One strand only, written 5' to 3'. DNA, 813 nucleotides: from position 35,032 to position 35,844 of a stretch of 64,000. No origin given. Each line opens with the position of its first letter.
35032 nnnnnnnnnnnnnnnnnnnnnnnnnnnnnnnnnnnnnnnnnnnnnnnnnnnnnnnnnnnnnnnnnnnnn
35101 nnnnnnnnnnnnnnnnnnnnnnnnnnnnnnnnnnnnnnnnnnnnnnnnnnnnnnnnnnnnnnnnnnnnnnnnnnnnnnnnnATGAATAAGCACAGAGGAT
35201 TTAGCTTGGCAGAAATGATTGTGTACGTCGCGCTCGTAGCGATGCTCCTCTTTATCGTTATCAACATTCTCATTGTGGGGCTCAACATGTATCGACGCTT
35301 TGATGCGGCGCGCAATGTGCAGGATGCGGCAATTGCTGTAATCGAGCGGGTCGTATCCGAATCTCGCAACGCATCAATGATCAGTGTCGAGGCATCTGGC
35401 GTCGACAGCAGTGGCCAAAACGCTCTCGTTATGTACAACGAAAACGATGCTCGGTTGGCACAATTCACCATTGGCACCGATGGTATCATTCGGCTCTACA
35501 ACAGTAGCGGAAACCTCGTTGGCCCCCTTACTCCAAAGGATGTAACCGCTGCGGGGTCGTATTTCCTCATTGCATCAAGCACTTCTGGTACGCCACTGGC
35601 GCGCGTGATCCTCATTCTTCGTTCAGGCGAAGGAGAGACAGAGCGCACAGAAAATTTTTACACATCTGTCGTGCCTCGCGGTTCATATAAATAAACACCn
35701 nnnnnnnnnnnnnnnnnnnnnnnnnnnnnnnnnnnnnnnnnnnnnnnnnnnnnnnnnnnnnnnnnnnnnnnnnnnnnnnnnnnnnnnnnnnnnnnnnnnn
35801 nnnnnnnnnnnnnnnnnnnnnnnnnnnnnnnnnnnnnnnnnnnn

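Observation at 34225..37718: Pseudopilin trio plus a 672-aa beta-helix-like protein divergent from comEC: a compact DNA-uptake/pilus locus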

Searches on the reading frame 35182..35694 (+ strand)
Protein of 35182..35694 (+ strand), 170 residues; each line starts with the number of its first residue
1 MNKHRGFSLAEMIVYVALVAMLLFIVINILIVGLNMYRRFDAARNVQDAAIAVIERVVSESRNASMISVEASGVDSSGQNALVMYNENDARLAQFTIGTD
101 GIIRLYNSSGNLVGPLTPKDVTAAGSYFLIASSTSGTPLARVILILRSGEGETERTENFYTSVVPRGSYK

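Call 3: search_protein_families(library=pfam, proteins=[window:35182-35694:+], max_evalue=0.1)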
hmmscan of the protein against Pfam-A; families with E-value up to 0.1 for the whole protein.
window:35182-35694:+ (170 aa): 1 family
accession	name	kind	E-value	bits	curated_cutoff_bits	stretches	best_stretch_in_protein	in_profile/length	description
PF07963.17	N_methyl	-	1.3e-05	25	21.2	1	1-26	1-26/27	Prokaryotic N-terminal methylation motif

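Call 12: search_protein_families(library=ncbifam, proteins=[window:35182-35694:+], max_evalue=0.1)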
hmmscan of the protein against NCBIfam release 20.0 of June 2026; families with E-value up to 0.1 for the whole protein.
window:35182-35694:+ (170 aa): 11 families
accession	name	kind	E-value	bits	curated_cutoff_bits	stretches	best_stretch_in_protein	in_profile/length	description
NF041013.1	T4P_ComGE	equivalog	0.013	15.5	49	1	3-65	2-60/83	competence type IV pilus minor pilin ComGE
TIGR02598.1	TIGR02598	subfamily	0.015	15.5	51.4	1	6-71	1-62/151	Verru_Chthon cassette protein B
TIGR02532.1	IV_pilin_GFxxxE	domain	0.015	15.2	16.3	1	5-27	2-24/24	prepilin-type N-terminal cleavage/methylation domain-containing protein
NF053761.1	BrChAATpBcaP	equivalog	0.015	14.4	690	1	9-103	250-336/460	branched-chain amino acid transporter BcaP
NF047828.1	T3SSXpsI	equivalog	0.019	15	150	1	5-41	2-38/132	type II secretion system protein XpsI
NF007800.0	PRK10506.1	equivalog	0.019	14.8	158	1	1-65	5-62/163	prepilin peptidase-dependent protein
NF047827.1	T3SSXpsH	equivalog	0.032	14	160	1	5-47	1-43/145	type II secretion system protein XpsH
NF007862.0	PRK10574.1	equivalog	0.034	14.3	138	1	1-27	1-27/145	prepilin peptidase-dependent pilin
TIGR02599.1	TIGR02599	subfamily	0.04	13.1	256.5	1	6-78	1-73/361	Verru_Chthon cassette protein C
NF040999.1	pilin_ComGC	equivalog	0.049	13.8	75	0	5-28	2-25/84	competence type IV pilus major pilin ComGC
NF001262.0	PRK00226.1-3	equivalog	0.053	13.2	161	1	40-99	50-110/165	transcription elongation factor GreA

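Call 39: search_solved_structures(query=A5, max_evalue=10)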
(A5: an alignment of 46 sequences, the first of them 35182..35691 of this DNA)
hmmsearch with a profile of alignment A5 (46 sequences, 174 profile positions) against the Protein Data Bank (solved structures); distinct sequences matched with E-value up to 10: 15.
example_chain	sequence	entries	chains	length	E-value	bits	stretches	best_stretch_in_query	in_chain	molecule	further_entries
9egp_A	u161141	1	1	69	4.9e-05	26.5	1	4-55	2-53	Geopilin domain 1 protein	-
7tgg_A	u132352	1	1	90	0.00028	24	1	4-47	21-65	Geopilin domain 1 protein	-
9laa_A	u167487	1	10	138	0.0035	20.4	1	1-32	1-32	Type IV pilin protein PilA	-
6xxd_A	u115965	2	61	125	0.13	15.3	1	13-55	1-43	PilA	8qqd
9lab_B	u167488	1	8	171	0.14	15.2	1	8-37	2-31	MSHA major pilin subunit MshA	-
8pfb_G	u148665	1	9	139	0.54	13.3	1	13-53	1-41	Type IV pilin PilE1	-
2m7g_A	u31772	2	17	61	0.65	13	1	13-48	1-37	Geopilin domain 1 protein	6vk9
7fse_A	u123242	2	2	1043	0.66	13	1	115-151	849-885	Reverse gyrase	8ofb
7fsf_A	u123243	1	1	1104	0.72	12.9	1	115-151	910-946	Reverse gyrase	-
4ddt_A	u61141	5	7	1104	0.72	12.9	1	115-151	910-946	Reverse gyrase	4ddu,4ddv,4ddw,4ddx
8tj2_C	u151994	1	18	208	0.87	12.6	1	13-53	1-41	Type IV major pilin protein PilA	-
6xxe_A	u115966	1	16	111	1.3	12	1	13-118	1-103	Uncharacterized protein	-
3ljd_A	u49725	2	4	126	1.5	11.8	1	72-114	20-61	Zebrafish RNase1 | HYDROLASE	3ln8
2vq8_A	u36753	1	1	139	1.9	11.5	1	72-114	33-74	RNASE ZF-1A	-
8tum_e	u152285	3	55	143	3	10.9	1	13-78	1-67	Type IV major pilin protein PilA | Pilin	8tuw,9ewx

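Call 56: search_protein_families(library=pfam, alignment_id=A5, max_evalue=0.05)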
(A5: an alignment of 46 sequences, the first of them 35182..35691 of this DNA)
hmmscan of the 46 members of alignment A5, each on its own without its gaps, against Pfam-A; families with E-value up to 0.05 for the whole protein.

A. member 1, window:35182-35691:+ (170 aa): 1 family
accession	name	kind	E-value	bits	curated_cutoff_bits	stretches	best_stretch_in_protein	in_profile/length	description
PF07963.17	N_methyl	-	1.3e-05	25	21.2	1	1-26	1-26/27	Prokaryotic N-terminal methylation motif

B. families by the number of members that match (of 46 scanned): 16 families
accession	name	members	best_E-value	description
PF07963.17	N_methyl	39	2e-07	Prokaryotic N-terminal methylation motif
PF11773.13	ComGE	2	0.00029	Competence system putative prepilin ComGE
PF18340.7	TraI_2B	2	0.00055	DNA relaxase TraI 2B/2B-like domain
PF24073.1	DUF7365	2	0.032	Coiled-coil region of unknown function (DUF7365)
PF14802.11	TMEM192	1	0.00088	TMEM192 family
PF11906.13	DUF3426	1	0.0046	Protein of unknown function (DUF3426)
PF23884.1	DUF7237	1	0.01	Family of unknown function (DUF7237)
PF22471.2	Mcm2-like_OB_arc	1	0.016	Mcm2-like, OB fold, archaea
PF06711.16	DUF1198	1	0.02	Protein of unknown function (DUF1198)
PF05814.16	Ac76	1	0.027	Orf76 (Ac76)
PF10502.14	Peptidase_S26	1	0.028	Signal peptidase, peptidase S26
PF16964.10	TadF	1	0.03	Putative tight adherence pilin protein F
PF03241.18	HpaB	1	0.031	4-hydroxyphenylacetate 3-hydroxylase C terminal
PF16184.11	Cadherin_3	1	0.035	Cadherin-like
PF14685.13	PDZ_Tricorn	1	0.044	Tricorn protease PDZ domain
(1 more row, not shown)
